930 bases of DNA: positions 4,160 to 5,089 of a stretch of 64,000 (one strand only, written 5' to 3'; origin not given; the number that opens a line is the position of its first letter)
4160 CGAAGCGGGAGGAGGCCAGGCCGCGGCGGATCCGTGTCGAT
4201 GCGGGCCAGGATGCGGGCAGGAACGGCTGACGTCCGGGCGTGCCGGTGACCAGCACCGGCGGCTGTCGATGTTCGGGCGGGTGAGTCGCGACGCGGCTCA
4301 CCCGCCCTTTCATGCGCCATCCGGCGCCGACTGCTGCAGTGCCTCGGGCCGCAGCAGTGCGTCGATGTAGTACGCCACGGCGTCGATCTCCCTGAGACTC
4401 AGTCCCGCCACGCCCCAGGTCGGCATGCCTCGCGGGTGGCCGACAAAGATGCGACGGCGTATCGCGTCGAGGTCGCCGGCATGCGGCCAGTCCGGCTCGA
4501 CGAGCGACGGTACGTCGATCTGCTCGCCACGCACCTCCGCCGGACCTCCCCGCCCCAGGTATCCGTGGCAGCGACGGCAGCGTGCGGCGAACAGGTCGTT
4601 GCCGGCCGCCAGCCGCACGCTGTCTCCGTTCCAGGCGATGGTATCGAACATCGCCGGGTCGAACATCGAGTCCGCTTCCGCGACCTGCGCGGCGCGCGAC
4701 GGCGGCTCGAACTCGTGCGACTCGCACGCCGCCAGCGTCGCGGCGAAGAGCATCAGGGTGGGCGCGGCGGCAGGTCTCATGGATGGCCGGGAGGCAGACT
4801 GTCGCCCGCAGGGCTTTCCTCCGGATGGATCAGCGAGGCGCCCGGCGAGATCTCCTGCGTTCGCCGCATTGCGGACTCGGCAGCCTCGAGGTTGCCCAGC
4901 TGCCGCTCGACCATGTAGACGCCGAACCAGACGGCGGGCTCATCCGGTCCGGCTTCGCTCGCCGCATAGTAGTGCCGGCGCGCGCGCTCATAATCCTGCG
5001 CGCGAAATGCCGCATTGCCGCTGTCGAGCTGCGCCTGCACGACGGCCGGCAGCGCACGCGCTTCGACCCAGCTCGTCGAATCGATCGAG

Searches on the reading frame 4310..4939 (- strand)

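Call 18: search_protein_families(library=pfam, proteins=[window:4310-4939:-], max_evalue=0.001)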
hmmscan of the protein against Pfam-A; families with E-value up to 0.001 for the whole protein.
window:4310-4939:- (209 aa): 2 families
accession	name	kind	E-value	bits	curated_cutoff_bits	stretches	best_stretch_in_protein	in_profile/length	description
PF13442.11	Cytochrome_CBB3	-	3.8e-11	43.6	27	1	110-192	3-68/68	Cytochrome C oxidase, cbb3-type, subunit III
PF00034.26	Cytochrom_C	-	0.0002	23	21.3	1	111-194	2-88/90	Cytochrome c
